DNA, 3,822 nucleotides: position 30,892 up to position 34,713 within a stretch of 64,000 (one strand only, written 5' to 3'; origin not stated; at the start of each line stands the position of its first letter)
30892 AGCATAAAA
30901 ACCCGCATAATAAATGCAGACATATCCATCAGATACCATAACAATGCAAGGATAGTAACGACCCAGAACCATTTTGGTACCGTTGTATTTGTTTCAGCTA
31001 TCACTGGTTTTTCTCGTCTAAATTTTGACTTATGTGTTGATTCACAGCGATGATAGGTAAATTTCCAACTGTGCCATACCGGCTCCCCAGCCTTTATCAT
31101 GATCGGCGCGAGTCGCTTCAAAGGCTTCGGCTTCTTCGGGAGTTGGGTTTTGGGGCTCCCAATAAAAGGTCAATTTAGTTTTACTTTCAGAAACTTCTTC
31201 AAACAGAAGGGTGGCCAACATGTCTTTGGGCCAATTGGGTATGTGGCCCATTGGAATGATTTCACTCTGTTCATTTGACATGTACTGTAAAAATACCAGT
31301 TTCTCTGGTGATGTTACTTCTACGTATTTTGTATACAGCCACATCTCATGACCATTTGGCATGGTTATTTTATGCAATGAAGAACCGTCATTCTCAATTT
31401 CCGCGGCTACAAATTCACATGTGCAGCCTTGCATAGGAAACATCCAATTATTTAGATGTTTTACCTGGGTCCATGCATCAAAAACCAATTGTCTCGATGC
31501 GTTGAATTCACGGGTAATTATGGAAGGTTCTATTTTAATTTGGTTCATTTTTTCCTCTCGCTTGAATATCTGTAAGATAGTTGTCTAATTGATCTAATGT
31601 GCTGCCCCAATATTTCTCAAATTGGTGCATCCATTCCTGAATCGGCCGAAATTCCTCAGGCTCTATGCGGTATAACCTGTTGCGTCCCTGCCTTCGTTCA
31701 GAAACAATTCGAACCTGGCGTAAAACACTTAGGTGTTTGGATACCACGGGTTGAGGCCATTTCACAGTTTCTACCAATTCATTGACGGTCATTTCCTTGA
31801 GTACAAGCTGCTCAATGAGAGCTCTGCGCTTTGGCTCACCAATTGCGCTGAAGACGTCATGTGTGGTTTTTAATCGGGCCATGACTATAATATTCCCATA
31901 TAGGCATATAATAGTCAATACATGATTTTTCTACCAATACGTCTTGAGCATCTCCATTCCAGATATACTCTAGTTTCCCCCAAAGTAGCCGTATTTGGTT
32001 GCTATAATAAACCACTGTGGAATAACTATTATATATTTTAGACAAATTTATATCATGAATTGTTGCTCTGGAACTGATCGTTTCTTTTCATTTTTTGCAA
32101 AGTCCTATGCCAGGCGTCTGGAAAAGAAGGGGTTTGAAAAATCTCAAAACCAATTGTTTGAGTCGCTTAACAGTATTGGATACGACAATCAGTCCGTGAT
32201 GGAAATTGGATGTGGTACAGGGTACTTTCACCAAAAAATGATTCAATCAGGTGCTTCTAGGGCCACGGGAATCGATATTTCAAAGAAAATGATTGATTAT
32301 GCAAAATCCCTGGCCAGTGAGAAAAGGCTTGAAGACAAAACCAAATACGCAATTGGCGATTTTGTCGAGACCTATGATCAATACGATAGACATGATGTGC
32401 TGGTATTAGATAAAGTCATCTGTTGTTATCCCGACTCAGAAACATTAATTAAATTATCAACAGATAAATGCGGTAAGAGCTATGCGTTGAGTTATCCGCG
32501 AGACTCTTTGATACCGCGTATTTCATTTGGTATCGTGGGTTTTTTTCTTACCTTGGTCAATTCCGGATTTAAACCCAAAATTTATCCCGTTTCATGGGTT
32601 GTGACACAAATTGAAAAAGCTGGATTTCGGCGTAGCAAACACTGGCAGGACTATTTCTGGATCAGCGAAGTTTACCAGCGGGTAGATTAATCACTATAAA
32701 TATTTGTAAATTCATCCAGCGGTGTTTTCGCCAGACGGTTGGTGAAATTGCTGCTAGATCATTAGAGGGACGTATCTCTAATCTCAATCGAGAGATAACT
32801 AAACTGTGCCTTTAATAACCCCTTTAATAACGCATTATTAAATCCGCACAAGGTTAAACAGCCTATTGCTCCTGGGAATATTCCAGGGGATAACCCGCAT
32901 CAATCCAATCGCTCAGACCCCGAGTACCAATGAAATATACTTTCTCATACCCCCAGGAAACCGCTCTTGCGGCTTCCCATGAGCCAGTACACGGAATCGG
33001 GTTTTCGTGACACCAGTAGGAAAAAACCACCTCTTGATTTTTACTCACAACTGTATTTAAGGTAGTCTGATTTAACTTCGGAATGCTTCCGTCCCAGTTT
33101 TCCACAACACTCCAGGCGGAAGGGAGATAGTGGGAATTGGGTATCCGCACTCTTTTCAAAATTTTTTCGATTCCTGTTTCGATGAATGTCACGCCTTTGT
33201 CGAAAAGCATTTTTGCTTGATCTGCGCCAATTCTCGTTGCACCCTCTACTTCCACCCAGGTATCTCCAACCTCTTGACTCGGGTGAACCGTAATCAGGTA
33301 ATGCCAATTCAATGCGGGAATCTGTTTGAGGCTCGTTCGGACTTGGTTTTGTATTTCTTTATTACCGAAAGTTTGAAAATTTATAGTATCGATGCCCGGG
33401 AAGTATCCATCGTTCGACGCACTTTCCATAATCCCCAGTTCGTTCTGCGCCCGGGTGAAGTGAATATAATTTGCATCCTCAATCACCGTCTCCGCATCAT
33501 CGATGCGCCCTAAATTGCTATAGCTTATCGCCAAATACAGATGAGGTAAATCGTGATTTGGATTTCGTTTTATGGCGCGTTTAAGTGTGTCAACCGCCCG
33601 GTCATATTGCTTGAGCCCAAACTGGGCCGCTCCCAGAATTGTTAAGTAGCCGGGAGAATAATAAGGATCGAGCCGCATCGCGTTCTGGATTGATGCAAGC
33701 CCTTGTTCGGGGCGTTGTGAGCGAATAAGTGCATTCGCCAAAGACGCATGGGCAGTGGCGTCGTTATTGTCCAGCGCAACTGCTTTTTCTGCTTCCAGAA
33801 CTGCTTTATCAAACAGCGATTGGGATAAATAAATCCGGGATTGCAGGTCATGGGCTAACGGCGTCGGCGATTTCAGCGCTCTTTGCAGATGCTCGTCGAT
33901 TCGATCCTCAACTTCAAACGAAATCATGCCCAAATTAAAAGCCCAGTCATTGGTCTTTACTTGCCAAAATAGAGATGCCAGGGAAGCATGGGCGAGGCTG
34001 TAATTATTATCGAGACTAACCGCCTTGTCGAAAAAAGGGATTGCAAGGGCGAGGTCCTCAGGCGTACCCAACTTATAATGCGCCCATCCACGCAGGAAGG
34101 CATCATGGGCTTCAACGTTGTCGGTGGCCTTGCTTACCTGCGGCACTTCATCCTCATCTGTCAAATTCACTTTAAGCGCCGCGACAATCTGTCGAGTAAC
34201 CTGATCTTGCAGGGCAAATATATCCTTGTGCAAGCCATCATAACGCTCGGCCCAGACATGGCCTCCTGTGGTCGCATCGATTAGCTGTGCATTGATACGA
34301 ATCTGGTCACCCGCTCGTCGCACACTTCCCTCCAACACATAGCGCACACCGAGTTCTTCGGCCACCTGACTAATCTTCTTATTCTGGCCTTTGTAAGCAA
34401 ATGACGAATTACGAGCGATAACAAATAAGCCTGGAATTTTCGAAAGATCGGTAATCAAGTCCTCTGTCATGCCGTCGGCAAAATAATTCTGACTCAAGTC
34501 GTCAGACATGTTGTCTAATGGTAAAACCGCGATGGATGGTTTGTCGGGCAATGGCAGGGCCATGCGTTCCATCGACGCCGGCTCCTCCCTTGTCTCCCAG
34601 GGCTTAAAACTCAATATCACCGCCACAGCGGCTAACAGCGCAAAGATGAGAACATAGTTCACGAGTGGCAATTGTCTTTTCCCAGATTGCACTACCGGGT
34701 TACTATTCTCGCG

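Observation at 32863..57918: Orphan lipid-type PKS locus bracketed by, and co-transcribed with, two TolB-like/TPR signalling proteins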

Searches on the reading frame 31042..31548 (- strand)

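Call 12: search_protein_families(library=pfam, proteins=[window:31042-31548:-], max_evalue=0.001)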
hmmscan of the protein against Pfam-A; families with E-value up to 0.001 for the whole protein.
window:31042-31548:- (168 aa): 1 family
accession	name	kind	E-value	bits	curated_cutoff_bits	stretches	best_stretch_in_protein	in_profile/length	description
PF08327.17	AHSA1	-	9.7e-17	61.8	22.1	1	16-165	1-124/125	Activator of Hsp90 ATPase homolog 1-like protein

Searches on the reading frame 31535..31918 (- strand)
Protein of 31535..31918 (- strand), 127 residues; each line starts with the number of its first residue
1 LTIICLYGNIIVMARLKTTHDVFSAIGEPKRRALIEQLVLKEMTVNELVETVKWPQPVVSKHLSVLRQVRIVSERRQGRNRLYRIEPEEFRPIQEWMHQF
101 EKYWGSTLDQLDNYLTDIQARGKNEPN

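Call 12: search_protein_families(library=pfam, proteins=[window:31535-31918:-], max_evalue=0.001)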
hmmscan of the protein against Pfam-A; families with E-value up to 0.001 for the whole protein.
window:31535-31918:- (127 aa): 2 families
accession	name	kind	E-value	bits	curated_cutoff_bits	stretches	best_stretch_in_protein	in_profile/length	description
PF01022.26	HTH_5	-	1e-09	38.5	22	1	29-73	2-46/47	Bacterial regulatory protein, arsR family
PF12840.13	HTH_20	-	1.1e-06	29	27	1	27-73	2-49/51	Helix-turn-helix domain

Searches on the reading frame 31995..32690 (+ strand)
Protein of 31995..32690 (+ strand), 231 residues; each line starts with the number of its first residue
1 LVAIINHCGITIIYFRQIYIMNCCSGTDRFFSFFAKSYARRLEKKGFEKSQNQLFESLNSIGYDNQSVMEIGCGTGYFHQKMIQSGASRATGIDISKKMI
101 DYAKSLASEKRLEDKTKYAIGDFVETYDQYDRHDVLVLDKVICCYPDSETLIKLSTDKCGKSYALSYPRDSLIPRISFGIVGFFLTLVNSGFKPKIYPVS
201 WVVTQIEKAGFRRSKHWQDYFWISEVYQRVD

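Call 12: search_protein_families(library=pfam, proteins=[window:31995-32690:+], max_evalue=0.001)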
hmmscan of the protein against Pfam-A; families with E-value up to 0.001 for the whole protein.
window:31995-32690:+ (231 aa): 7 families
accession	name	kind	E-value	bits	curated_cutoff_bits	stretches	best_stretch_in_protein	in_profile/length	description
PF13847.12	Methyltransf_31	-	1.1e-12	48.3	27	1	64-153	3-95/145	Methyltransferase domain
PF13649.12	Methyltransf_25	-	6.8e-11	43.1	27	1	68-147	1-79/97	Methyltransferase domain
PF08241.18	Methyltransf_11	-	4e-09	37.4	21.2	1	70-152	2-80/95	Methyltransferase domain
PF08242.18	Methyltransf_12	-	5.6e-07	30.6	30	1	69-148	1-81/98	Methyltransferase domain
PF13489.12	Methyltransf_23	-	6.8e-06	26.3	27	1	64-121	22-61/164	Methyltransferase domain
PF08003.17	Methyltransf_9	-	2.7e-05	23.7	23.8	1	64-106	115-157/315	Protein of unknown function (DUF1698)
PF02353.26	CMAS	-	0.00012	22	27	1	66-132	64-130/273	Mycolic acid cyclopropane synthetase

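Call 56: search_protein_families(library=ncbifam, proteins=[window:31995-32690:+], max_evalue=0.001)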
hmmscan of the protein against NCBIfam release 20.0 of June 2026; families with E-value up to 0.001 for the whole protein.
window:31995-32690:+ (231 aa): 27 families (the best 25 are shown)
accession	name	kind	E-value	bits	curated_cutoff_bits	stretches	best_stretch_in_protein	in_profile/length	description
TIGR02021.1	BchM-ChlM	equivalog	1e-13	51.2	158.9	1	37-154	27-140/218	magnesium protoporphyrin IX methyltransferase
NF043040.1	corrin_prot_MT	hypoth_equivalog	4.5e-12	45.9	180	1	56-128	36-104/216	corrinoid protein-associated methyltransferase CpaM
TIGR01983.1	UbiG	equivalog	8.6e-10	38.3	102.95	1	59-153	49-137/228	bifunctional 2-polyprenyl-6-hydroxyphenol methylase/3-demethylubiquinol 3-O-methyltransferase UbiG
TIGR02072.1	BioC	equivalog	1.7e-08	34.6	184.95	1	49-122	18-87/244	malonyl-ACP O-methyltransferase BioC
NF045882.1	PLipidMtase_Leg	equivalog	1.2e-07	31.7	390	1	47-154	25-130/207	phospholipid N-methyltransferase PmtA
NF001244.0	PRK00216.1-5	equivalog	1.1e-06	28.1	216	1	65-126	49-112/236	bifunctional demethylmenaquinone methyltransferase/2-methoxy-6-polyprenyl-1,4-benzoquinol methylase UbiE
NF053839.1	CPFASynBruc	equivalog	1.2e-06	27.8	600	1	64-132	174-242/410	cyclopropane fatty acid synthase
NF011529.0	PRK14968.1-3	equivalog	5.7e-06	25.9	162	1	62-136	32-102/198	putative methyltransferase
NF008300.0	PRK11088.1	equivalog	7.8e-06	25.6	303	1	42-104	62-129/272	23S rRNA (guanine(745)-N(1))-methyltransferase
TIGR01934.1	MenG_MenH_UbiE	subfamily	1.5e-05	24.4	158.35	1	64-120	39-94/223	ubiquinone/menaquinone biosynthesis methyltransferase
NF011650.0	PRK15068.1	equivalog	2.4e-05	23.4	209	1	64-99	122-157/324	tRNA 5-methoxyuridine(34)/uridine 5-oxyacetic acid(34) synthase CmoB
TIGR04290.1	meth_Rta_06860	hypoth_equivalog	6e-05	22.6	300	1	65-110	50-95/226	TIGR04290 family methyltransferase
NF040539.1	AST_met_ArsM_2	exception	7.3e-05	22.7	240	1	63-129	55-121/262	putative arsinothricin biosynthesis methyltransferase ArsM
TIGR00452.1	TIGR00452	equivalog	7.5e-05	21.7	275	1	64-100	117-153/316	tRNA 5-methoxyuridine(34)/uridine 5-oxyacetic acid(34) synthase CmoB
NF045667.1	MTase_DVU1556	equivalog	8e-05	22.2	155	1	65-109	23-67/213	DVU_1556 family methyltransferase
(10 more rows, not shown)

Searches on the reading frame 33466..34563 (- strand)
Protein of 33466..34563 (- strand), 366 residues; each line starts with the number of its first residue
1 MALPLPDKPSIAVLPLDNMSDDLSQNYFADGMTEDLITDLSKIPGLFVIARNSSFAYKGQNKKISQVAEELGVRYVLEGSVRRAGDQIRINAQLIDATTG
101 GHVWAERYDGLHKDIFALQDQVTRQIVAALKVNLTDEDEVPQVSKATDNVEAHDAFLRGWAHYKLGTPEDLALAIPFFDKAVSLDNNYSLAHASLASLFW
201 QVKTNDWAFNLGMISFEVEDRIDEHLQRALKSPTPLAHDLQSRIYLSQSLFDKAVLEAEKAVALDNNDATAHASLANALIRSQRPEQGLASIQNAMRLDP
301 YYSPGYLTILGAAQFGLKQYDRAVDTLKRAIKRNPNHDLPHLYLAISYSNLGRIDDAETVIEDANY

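Call 62: search_protein_representatives(protein=window:33466-34563:-)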
Query: 366 residues. Proteins with E-value up to 0.001 (for the whole library): 147295; up to 1e-10: 79919; up to 1e-30: 28803. The best 150 are listed.
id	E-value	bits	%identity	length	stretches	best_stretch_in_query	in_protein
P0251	0.0e+00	1108.4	32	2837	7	6-347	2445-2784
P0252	4.0e-226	766.0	32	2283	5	7-329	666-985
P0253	1.3e-200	682.1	37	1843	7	10-356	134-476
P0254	4.1e-194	660.8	32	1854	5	8-357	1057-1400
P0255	1.0e-186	636.4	48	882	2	3-361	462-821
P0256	2.5e-173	592.4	32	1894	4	9-362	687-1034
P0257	8.2e-159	544.7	35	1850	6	6-331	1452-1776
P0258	2.8e-156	536.3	43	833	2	3-358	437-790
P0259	1.0e-155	534.5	42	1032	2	1-358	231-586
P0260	6.3e-153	525.3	43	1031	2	1-363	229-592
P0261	1.5e-151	520.8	42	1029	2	1-358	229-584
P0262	7.9e-147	505.3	43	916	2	2-358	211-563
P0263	7.7e-146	502.0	43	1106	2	1-363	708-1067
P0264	6.3e-145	499.0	31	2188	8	3-200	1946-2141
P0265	9.7e-145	498.4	64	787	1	1-365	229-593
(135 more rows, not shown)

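Call 71: predict_structure(alignment_id=A2)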
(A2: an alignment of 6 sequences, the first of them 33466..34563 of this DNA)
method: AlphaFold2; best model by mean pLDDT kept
length: 366 residues; sequences in the alignment: 6
mean_pLDDT: 81.6   pTM: 0.58
mean pLDDT of the five models: 81.6, 80.1, 79.7, 79.5, 78.0
residues with pLDDT >= 90: 112; 70-90: 198; 50-70: 41; < 50: 15
segments of 3 or more residues with pLDDT < 50: 1-6, 136-144
pLDDT, mean of each block of 10 residues (from residue 1): 46 86 80 84 68 65 79 84 87 83 84 79 77 53 58 75 70 85 90 90 67 69 90 88 93 97 87 95 97 85 84 97 95 83 95 94 77
secondary structure, 60 per line:
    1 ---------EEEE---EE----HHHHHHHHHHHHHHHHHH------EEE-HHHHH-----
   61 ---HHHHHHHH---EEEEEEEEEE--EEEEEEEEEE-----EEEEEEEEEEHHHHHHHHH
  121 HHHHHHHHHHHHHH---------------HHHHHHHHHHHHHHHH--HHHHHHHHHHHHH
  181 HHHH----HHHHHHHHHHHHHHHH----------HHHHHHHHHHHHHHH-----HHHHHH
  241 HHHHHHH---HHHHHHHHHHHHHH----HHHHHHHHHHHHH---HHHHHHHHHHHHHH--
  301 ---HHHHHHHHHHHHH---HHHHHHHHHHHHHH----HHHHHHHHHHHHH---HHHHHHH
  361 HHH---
elements in order: E10-13 H23-40 E47-49 H51-55 H64-71 E75-84 E87-96 E102-111 H112-134 H150-165 H168-184 H189-204 H215-229 H235-247 H251-264 H269-281 H285-298 H304-316 H320-333 H338-350 H354-363

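Call 74: fold_search(model_id=the predicted structure, library=pdb)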
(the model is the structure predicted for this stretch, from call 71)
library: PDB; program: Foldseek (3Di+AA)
matches with E <= 10: 1590; with E <= 0.001: 318
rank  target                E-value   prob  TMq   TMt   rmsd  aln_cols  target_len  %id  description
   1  8chy                  2.0e-08  1.00  0.35  0.45  10.0       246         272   25  Crystal structure of an 8-repeat consensus TPR superhelix with Zinc. (released 2024-02-21)
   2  3ly9                  4.7e-08  1.00  0.29  0.31  12.9       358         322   13  Crystal structure of mutant D471N of the periplasmic domain of CadC (released 2011-02-09)
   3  3ly7                  8.6e-08  1.00  0.29  0.31  12.6       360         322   14  Crystal structure of the periplasmic domain of CadC (released 2011-02-09)
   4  9qhb                  9.8e-08  1.00  0.35  0.45  10.6       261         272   24  Crystal structure of 16-repeat CTPR protein with eliminated coordination sites (released 2025-10-22)
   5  3ly8                  1.3e-07  1.00  0.30  0.33  12.3       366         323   13  Crystal structure of mutant D471E of the periplasmic domain of CadC (released 2011-02-09)
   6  3lya                  2.4e-07  1.00  0.32  0.35  11.9       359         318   13  Crystal structure of the periplasmic domain of CadC in the presence of K2ReCl6 (released 2011-02-09)
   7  9qhc_A                4.9e-07  1.00  0.40  0.51   5.0       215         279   25  Crystal structure of 8-repeat CTPR protein with eliminated coordination sites (released 2025-10-22)
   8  9qhc_B                6.6e-07  1.00  0.41  0.53   4.7       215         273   25  Crystal structure of 8-repeat CTPR protein with eliminated coordination sites (released 2025-10-22)
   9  6eou                  1.3e-06  1.00  0.35  0.37  10.4       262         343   18  O-GlcNAc transferase TPR domain with the intellectual disability associated mutation L254F (released 2018-05-09)
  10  1w3b_A                1.6e-06  1.00  0.38  0.36  10.0       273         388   19  The superhelical TPR domain of O-linked GlcNAc transferase reveals structural similarities to importin alpha. (released 2004-09-09)
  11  9gaw_P                2.3e-06  1.00  0.43  0.33   8.2       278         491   17  High-resolution structure of the Anaphase-promoting complex/cyclosome (APC/C) bound to co-activator Cdh1 (released 2024-08-14)
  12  1w3b_B                2.5e-06  1.00  0.36  0.35  10.0       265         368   18  The superhelical TPR domain of O-linked GlcNAc transferase reveals structural similarities to importin alpha. (released 2004-09-09)
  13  6q6g_J                3.7e-06  1.00  0.45  0.34   8.6       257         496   19  Cryo-EM structure of the APC/C-Cdc20-Cdk2-cyclinA2-Cks2 complex, the D1 box class (released 2019-09-11)
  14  4ui9_H                4.1e-06  1.00  0.43  0.34   9.2       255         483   19  Atomic structure of the human Anaphase-Promoting Complex (released 2015-06-17)
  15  8dth_B                4.4e-06  1.00  0.39  0.23   5.8       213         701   19  Cryo-EM structure of Arabidopsis SPY alternative conformation 2 (released 2023-03-08)
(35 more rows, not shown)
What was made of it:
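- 32863..35265 (-): Membrane-anchored class III nucleotidyl cyclase. Layout: cyclase domain (aa 14-162), one TM segment (201-219), CadC-sensor-like alpha/beta + TPR module (235-600), rhodanese-like C-terminus (about 705-797). Module model pLDDT 81.6 (call 71); Foldseek match to the CadC periplasmic domain (call 74).
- On CadC-type periplasmic sensor domain: Fold match E 5e-8 but TM about 0.3 (call 74).
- Closest known: Periplasmic sensor domain of CadC. Same: It matches CadC 3ly7/3ly9 over its whole length (358-366 columns, E 5e-8 to 1e-7, call 74).
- The module is ubiquitous (call 62) and CadC-like (call 74).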
